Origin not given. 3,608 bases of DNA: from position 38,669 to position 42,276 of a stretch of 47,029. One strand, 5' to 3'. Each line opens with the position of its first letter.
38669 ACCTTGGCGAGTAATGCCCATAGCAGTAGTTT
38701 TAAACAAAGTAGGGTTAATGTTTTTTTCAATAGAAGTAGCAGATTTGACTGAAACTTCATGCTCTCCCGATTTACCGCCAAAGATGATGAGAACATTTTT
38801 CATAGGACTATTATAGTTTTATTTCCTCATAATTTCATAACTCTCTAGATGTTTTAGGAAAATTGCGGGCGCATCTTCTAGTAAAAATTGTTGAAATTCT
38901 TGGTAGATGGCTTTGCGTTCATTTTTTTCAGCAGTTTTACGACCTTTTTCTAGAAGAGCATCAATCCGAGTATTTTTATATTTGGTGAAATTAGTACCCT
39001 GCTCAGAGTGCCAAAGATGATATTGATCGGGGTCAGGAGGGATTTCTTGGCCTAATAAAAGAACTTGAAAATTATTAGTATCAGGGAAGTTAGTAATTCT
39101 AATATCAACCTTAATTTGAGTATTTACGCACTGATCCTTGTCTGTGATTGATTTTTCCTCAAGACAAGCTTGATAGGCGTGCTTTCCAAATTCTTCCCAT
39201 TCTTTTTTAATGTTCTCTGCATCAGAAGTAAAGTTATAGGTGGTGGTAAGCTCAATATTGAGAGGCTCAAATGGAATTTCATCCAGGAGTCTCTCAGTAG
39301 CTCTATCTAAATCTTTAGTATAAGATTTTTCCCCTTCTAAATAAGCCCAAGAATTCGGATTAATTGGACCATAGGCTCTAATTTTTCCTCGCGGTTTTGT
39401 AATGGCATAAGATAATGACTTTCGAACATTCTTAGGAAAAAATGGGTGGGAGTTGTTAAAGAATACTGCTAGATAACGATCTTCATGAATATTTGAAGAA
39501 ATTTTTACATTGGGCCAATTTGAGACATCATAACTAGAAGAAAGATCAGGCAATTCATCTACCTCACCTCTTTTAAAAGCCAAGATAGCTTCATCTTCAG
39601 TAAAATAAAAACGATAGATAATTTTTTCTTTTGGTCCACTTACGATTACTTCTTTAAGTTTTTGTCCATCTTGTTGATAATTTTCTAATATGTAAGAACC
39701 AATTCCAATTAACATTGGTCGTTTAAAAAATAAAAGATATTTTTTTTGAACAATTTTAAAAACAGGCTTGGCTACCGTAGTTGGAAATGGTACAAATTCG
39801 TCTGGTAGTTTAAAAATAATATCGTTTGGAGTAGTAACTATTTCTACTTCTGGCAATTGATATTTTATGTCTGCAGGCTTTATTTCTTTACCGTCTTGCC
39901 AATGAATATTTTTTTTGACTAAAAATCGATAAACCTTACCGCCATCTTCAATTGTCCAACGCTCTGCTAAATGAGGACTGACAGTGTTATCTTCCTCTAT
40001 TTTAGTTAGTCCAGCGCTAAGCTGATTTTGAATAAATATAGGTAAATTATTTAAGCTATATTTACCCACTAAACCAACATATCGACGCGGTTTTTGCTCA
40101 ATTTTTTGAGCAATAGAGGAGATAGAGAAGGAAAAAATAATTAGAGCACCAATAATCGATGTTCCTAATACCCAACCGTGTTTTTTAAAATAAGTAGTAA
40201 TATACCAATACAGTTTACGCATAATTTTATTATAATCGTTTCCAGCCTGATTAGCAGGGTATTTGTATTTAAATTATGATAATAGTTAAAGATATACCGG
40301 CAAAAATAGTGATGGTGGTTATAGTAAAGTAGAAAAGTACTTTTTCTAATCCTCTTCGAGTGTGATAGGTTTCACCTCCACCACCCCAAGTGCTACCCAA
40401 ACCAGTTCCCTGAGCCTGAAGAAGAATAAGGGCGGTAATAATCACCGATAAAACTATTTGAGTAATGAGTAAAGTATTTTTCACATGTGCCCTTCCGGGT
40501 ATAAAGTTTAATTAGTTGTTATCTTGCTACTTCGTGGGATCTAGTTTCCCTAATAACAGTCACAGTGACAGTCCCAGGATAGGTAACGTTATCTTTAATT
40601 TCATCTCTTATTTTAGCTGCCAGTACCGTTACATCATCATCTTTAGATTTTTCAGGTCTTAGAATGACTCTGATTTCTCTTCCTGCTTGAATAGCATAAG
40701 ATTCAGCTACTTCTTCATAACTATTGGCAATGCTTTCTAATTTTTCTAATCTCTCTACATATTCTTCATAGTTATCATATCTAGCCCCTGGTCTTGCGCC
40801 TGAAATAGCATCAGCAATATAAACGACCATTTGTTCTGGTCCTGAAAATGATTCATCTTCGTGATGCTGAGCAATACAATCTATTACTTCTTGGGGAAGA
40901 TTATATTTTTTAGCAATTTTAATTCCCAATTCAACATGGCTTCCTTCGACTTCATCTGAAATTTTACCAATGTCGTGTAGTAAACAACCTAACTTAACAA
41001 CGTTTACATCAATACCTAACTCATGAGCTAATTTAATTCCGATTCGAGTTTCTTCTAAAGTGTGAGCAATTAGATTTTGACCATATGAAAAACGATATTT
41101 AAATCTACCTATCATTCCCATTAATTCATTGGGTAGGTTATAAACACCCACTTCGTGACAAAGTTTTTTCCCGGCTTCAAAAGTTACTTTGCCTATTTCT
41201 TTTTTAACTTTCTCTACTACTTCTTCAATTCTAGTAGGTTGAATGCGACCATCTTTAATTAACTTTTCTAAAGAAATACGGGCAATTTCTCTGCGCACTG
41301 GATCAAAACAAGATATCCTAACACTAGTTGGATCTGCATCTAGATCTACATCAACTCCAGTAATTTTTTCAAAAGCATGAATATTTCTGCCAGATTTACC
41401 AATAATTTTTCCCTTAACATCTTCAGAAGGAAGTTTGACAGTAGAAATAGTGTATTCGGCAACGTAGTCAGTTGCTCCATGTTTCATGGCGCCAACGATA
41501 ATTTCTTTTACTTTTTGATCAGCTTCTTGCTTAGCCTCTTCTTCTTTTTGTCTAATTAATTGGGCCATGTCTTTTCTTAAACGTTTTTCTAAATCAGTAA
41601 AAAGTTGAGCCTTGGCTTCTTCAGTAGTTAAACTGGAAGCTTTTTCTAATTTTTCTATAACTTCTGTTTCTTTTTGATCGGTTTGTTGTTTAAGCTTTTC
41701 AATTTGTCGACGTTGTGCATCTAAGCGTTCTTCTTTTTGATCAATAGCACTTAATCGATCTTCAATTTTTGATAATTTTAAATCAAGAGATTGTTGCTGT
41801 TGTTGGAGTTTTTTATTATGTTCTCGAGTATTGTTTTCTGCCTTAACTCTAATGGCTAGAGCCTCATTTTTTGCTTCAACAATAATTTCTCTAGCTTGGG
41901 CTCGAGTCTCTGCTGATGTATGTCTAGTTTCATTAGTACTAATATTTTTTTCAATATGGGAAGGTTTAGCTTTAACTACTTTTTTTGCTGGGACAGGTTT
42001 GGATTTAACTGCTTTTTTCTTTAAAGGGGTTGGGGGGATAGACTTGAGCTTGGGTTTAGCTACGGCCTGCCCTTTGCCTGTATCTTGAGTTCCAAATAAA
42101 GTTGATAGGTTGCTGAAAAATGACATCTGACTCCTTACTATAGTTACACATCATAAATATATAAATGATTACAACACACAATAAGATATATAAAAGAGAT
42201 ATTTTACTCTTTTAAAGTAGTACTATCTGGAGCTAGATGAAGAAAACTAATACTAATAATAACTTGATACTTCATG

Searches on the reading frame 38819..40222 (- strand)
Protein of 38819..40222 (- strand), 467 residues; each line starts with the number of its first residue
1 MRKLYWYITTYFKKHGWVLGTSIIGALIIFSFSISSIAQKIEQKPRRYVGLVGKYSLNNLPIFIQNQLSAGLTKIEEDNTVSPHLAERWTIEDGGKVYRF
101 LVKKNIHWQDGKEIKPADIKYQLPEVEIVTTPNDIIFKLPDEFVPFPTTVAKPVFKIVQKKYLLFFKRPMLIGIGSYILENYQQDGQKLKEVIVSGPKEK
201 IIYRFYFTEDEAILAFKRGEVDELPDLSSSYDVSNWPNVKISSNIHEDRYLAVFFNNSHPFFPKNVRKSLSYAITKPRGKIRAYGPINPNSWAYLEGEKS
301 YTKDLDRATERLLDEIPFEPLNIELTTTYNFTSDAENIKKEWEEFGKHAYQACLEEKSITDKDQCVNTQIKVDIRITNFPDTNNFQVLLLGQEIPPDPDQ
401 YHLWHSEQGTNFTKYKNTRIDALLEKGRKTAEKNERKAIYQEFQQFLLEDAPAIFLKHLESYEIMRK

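Call 44: search_protein_families(library=pfam, proteins=[window:38819-40222:-], max_evalue=0.0001)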
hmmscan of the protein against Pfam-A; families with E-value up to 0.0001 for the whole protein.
window:38819-40222:- (467 aa): 1 family
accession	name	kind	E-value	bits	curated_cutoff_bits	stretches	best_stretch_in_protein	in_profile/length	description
PF00496.27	SBP_bac_5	-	4.1e-22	79.3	32.4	2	130-346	71-316/368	Bacterial extracellular solute-binding proteins, family 5 Middle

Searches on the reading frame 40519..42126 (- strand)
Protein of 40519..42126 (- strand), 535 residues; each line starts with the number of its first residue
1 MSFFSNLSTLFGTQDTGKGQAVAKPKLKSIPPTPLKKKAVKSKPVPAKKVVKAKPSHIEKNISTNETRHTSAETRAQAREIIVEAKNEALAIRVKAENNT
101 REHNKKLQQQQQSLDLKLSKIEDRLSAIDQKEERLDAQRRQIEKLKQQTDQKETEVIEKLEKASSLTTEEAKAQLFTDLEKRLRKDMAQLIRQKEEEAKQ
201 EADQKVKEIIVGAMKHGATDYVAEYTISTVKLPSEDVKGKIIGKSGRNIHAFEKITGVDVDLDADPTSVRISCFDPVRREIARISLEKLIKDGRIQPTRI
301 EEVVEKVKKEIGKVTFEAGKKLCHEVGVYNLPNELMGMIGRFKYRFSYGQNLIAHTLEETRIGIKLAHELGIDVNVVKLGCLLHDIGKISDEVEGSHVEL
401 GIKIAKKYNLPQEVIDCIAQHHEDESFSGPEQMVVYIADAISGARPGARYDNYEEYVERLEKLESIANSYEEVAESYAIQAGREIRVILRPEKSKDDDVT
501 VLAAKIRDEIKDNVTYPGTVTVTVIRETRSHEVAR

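Call 44: search_protein_families(library=pfam, proteins=[window:40519-42126:-], max_evalue=0.0001)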
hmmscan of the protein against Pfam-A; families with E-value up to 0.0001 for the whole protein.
window:40519-42126:- (535 aa): 3 families
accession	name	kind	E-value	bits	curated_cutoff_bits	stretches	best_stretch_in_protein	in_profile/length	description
PF12072.13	RNase_Y_N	-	5.5e-24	85.1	32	1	73-221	46-201/201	RNase Y N-terminal region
PF01966.28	HD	-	4.8e-15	56.3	22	1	353-442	2-114/116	HD domain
PF00013.35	KH_1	-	3.1e-06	27.3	21.5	1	230-283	4-61/66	KH domain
